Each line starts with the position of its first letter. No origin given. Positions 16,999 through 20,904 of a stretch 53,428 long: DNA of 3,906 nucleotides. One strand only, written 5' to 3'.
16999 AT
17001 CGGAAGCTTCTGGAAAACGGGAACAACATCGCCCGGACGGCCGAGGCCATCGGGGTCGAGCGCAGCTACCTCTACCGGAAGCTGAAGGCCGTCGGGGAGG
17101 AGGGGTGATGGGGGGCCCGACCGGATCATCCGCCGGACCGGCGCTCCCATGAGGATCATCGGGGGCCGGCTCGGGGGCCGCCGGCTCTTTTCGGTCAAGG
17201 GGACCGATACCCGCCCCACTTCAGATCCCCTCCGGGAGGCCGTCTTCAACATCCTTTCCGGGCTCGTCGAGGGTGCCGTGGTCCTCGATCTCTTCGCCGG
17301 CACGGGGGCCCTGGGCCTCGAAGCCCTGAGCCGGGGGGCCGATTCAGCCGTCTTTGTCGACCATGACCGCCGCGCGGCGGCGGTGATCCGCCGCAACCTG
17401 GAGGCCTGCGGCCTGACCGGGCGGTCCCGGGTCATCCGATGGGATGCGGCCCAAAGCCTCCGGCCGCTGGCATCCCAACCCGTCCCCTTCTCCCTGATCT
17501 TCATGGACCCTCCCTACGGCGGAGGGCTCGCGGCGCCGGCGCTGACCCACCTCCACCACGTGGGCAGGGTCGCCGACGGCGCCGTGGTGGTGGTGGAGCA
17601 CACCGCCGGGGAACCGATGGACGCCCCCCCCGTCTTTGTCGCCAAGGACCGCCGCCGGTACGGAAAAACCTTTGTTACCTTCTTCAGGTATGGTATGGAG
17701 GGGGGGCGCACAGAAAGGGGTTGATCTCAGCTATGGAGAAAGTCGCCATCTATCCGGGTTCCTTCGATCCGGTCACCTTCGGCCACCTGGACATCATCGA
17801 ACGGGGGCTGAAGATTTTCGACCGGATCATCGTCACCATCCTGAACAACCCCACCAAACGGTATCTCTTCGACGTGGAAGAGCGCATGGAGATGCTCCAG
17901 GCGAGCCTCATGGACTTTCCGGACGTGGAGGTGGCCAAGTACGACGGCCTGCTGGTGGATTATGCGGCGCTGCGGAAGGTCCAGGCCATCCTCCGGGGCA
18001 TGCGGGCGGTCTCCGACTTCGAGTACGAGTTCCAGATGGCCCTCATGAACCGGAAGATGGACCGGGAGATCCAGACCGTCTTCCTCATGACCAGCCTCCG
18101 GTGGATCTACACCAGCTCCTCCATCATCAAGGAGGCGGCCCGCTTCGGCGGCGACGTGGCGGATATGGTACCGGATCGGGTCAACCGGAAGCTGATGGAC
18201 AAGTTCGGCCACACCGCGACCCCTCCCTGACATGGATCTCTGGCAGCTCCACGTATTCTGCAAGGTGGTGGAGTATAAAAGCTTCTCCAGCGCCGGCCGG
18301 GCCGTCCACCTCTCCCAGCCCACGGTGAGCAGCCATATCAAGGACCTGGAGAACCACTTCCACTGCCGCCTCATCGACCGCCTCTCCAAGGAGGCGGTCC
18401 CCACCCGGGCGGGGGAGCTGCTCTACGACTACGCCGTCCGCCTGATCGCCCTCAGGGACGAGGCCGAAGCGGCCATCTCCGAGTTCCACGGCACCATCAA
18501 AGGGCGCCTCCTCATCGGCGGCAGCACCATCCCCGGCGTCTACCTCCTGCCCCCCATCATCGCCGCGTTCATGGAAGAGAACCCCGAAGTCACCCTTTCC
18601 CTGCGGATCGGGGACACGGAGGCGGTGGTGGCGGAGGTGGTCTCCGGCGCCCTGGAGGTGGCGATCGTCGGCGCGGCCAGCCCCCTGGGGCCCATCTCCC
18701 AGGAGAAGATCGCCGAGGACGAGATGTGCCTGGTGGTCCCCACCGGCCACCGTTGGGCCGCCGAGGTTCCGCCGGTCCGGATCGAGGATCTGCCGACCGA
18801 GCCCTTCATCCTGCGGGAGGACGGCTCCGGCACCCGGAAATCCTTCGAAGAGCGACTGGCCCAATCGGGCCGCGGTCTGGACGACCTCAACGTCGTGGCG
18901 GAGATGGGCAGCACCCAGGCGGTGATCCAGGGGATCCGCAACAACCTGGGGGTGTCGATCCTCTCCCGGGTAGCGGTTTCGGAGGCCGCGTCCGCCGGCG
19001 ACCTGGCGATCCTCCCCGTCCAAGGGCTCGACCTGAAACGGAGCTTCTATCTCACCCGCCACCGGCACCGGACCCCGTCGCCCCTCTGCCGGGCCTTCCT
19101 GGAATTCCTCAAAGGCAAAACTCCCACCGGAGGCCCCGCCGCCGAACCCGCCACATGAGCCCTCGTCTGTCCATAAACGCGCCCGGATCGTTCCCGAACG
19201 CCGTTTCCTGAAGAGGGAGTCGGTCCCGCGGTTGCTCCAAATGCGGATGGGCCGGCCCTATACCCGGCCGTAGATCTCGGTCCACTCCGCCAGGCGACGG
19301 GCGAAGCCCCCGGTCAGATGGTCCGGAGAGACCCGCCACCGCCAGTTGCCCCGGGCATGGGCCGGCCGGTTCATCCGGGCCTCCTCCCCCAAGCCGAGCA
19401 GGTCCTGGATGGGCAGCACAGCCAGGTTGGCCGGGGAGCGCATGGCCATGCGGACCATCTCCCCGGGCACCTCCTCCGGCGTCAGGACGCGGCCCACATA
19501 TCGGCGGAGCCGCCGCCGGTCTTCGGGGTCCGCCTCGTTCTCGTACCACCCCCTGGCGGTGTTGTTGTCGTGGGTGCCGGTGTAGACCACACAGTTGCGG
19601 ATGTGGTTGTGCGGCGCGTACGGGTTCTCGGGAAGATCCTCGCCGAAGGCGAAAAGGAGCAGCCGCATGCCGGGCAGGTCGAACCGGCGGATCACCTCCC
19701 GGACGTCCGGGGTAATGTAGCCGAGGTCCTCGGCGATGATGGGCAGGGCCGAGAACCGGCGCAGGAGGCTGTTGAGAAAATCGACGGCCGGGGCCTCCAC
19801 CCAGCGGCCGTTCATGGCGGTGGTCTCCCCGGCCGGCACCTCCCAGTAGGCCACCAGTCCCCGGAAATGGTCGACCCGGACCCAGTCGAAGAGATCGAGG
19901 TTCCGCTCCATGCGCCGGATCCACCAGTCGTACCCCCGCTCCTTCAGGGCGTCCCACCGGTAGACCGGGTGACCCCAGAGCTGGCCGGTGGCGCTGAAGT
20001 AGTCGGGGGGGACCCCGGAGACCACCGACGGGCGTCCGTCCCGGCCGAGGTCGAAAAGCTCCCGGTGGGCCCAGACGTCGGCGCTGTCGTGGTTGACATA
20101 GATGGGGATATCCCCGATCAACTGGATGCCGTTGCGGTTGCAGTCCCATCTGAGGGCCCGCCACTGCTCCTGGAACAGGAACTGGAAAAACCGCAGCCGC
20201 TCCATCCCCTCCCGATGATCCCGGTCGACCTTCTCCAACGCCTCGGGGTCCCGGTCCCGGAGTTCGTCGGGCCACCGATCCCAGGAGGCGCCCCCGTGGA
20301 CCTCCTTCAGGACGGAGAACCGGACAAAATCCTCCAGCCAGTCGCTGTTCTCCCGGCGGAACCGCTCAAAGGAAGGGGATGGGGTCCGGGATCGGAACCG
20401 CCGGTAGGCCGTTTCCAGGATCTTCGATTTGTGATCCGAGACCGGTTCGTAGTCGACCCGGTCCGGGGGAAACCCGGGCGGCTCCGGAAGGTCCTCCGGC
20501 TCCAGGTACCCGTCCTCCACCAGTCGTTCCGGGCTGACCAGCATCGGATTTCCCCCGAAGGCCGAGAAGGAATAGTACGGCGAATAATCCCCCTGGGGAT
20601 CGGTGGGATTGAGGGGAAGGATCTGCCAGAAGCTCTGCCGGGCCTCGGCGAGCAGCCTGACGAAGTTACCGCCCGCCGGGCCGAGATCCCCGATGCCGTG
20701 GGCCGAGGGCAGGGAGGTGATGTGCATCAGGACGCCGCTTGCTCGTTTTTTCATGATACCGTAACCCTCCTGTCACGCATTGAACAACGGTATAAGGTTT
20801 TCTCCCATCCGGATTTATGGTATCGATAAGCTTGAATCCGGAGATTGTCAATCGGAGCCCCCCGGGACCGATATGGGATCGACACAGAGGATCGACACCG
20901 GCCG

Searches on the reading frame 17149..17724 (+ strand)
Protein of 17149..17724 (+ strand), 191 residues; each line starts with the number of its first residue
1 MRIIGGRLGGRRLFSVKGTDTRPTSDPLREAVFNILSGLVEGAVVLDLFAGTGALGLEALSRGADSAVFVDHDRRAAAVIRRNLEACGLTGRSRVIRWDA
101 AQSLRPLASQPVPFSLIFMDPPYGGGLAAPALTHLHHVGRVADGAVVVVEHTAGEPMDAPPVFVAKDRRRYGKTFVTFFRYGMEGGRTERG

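Call 57: search_protein_families(library=pfam, proteins=[window:17149-17724:+], max_evalue=0.00001)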
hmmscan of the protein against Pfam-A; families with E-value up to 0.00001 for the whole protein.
window:17149-17724:+ (191 aa): 2 families
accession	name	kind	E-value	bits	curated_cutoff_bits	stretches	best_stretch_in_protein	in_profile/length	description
PF03602.21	Cons_hypoth95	-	1.9e-49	168.3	24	1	1-179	1-181/182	Conserved hypothetical protein 95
PF05175.20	MTS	-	4.7e-06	26.8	23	1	43-128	33-113/170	Methyltransferase small domain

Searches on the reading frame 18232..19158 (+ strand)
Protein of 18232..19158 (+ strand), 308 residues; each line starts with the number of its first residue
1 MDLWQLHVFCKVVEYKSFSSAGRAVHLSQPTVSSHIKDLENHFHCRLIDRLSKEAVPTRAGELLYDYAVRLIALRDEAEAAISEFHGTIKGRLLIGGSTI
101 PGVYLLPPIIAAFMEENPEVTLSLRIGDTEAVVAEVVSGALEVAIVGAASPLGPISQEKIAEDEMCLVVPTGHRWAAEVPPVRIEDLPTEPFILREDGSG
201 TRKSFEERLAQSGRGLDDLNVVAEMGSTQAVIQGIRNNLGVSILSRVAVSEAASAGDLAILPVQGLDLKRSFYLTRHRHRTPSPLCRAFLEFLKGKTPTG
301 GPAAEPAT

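Call 57: search_protein_families(library=pfam, proteins=[window:18232-19158:+], max_evalue=0.00001)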
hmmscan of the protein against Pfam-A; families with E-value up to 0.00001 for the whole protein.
window:18232-19158:+ (308 aa): 2 families
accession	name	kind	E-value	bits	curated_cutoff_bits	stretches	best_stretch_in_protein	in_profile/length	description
PF03466.25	LysR_substrate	-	5.4e-49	166.8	28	1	87-295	2-206/209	LysR substrate binding domain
PF00126.33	HTH_1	-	4.8e-18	65.3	26.6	1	5-62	3-60/60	Bacterial regulatory helix-turn-helix protein, lysR family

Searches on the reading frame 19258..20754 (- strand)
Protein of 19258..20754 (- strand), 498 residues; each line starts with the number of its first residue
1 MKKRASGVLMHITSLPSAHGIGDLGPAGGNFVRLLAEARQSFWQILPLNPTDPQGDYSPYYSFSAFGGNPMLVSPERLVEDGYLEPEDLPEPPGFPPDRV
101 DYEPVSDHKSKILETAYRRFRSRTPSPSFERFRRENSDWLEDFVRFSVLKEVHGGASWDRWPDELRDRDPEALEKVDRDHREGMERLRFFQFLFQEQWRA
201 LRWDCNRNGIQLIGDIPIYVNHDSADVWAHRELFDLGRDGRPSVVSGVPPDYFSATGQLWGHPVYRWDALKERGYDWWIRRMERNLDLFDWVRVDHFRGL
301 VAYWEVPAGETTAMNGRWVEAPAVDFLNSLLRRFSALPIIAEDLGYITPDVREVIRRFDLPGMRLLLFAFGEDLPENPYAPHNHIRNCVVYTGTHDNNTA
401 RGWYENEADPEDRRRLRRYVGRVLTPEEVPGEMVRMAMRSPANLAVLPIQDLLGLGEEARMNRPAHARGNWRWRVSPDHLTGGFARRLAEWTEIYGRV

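Call 57: search_protein_families(library=pfam, proteins=[window:19258-20754:-], max_evalue=0.00001)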
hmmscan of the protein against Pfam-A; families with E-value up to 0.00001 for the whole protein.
window:19258-20754:- (498 aa): 1 family
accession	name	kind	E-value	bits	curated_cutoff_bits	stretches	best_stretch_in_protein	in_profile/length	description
PF02446.23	Glyco_hydro_77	-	1.5e-170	568.6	25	1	10-480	1-464/465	4-alpha-glucanotransferase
